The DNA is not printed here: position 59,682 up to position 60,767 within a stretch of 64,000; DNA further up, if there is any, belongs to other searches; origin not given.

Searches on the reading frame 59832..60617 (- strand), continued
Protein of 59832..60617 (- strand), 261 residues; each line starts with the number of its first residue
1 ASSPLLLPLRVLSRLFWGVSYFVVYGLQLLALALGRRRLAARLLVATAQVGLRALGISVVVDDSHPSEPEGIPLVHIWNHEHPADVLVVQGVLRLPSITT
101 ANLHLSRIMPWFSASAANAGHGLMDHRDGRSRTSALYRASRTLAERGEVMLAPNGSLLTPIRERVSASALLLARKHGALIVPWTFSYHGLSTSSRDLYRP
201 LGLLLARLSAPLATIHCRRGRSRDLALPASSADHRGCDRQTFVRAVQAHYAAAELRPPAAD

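Call 68: fold_search(model_id=the predicted structure, library=pdb)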
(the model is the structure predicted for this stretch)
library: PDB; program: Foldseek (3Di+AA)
matches with E <= 10: 234; with E <= 0.001: 2
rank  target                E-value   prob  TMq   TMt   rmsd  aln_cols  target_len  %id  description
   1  5kym_B                7.1e-06  1.00  0.56  0.62   5.2       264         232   17  Crystal Structure of the 1-acyl-sn-glycerophosphate (LPA) acyltransferase, PlsC, from Thermotoga maritima (released 2017-07-26)
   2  5kym_A                1.5e-05  1.00  0.56  0.60   5.9       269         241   17  Crystal Structure of the 1-acyl-sn-glycerophosphate (LPA) acyltransferase, PlsC, from Thermotoga maritima (released 2017-07-26)
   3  5f2z_C                7.2e-03  0.92  0.30  0.32  12.5       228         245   14  Crystal structure of membrane associated PatA from Mycobacterium smegmatis in complex with palmitate - P21 space group (released 2016-03-09)
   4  5f2z_B                1.4e-02  0.97  0.31  0.31  10.6       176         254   12  Crystal structure of membrane associated PatA from Mycobacterium smegmatis in complex with palmitate - P21 space group (released 2016-03-09)
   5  5knk                  1.5e-02  0.93  0.37  0.31  11.0       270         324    9  Lipid A secondary acyltransferase LpxM from Acinetobacter baumannii with catalytic residue substitution (E127A) (released 2016-09-28)
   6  5oce_B                2.8e-02  0.98  0.39  0.40   5.8       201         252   11  THE MOLECULAR MECHANISM OF SUBSTRATE RECOGNITION AND CATALYSIS OF THE MEMBRANE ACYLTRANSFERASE PatA -- Complex of PatA (released 2017-12-27)
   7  5f2t_A                3.6e-02  0.93  0.39  0.40  11.5       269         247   12  Crystal structure of membrane associated PatA from Mycobacterium smegmatis in complex with palmitate - C 2 space group (released 2016-03-09)
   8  5f2z_D                3.6e-02  0.91  0.36  0.37  12.0       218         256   15  Crystal structure of membrane associated PatA from Mycobacterium smegmatis in complex with palmitate - P21 space group (released 2016-03-09)
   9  7ojt_A                4.0e-02  0.93  0.41  0.42  11.5       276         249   12  Crystal structure of unliganded PatA, a membrane associated acyltransferase from Mycobacterium smegmatis (released 2021-10-27)
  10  5f2z_A                4.8e-02  0.89  0.33  0.35   7.7       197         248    9  Crystal structure of membrane associated PatA from Mycobacterium smegmatis in complex with palmitate - P21 space group (released 2016-03-09)
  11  5f2t_B                6.3e-02  0.91  0.32  0.31  11.5       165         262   15  Crystal structure of membrane associated PatA from Mycobacterium smegmatis in complex with palmitate - C 2 space group (released 2016-03-09)
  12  5oce_A                6.7e-02  0.72  0.32  0.33  12.7       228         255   14  THE MOLECULAR MECHANISM OF SUBSTRATE RECOGNITION AND CATALYSIS OF THE MEMBRANE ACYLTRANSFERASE PatA -- Complex of PatA (released 2017-12-27)
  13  5f34_A                7.5e-02  0.85  0.30  0.31  11.7       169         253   15  Crystal structure of membrane associated PatA from Mycobacterium smegmatis in complex with S-hexadecyl Coenzyme A - P2 (released 2016-03-09)
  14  5f34_C                8.0e-02  0.84  0.30  0.31  11.6       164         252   14  Crystal structure of membrane associated PatA from Mycobacterium smegmatis in complex with S-hexadecyl Coenzyme A - P2 (released 2016-03-09)
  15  2rhm_A                2.2e-01  0.35  0.30  0.40  13.9       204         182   14  Crystal structure of a putative kinase (caur_3907) from chloroflexus aurantiacus j-10-fl at 1.70 A resolution (released 2007-11-20)
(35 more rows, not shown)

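Call 70: find_encoding_contigs(protein=P0345, flank=10000, max_places=2)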
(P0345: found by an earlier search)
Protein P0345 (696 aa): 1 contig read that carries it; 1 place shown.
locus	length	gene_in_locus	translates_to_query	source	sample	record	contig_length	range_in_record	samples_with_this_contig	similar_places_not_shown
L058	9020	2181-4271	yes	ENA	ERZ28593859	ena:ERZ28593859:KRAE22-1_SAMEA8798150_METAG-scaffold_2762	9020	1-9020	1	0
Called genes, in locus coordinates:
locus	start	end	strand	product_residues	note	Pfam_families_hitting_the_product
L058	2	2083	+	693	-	?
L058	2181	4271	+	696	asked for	PF05159:Capsule_synth, PF01553:Acyltransferase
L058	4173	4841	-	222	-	-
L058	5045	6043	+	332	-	-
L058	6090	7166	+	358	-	PF02563:Poly_export, PF10531:SLBB, PF22461:SLBB_2 (weak)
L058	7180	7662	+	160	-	PF09366:DUF1997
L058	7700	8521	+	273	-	PF01061:ABC2_membrane, PF12698:ABC2_membrane_3 (weak)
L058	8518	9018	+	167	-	?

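Call 71: find_encoding_contigs(protein=P0151, flank=10000, max_places=2)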
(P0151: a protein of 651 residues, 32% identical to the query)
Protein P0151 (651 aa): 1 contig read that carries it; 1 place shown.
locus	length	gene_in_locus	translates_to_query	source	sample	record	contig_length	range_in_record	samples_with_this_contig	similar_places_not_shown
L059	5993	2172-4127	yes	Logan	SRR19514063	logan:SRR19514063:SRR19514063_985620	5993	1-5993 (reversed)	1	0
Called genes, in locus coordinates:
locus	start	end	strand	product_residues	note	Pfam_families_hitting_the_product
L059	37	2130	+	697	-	PF05159:Capsule_synth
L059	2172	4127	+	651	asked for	PF05159:Capsule_synth, PF01553:Acyltransferase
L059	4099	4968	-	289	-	PF13444:Acetyltransf_5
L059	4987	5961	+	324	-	-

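Call 90: search_protein_families(library=pfam, proteins=[L056:10414-11418:+, L056:15084-16271:+, L058:5045-6043:+, L059:4987-5961:+], max_evalue=0.001)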
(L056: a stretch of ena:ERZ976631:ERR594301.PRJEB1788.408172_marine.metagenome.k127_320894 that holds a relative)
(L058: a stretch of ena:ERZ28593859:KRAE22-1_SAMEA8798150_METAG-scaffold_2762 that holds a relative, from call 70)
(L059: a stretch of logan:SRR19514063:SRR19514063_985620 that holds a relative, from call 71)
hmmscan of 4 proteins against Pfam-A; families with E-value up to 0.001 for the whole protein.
L056:10414-11418:+ (334 aa): 0 families

L056:15084-16271:+ (395 aa): 0 families

L058:5045-6043:+ (332 aa): 0 families

L059:4987-5961:+ (324 aa): 0 families
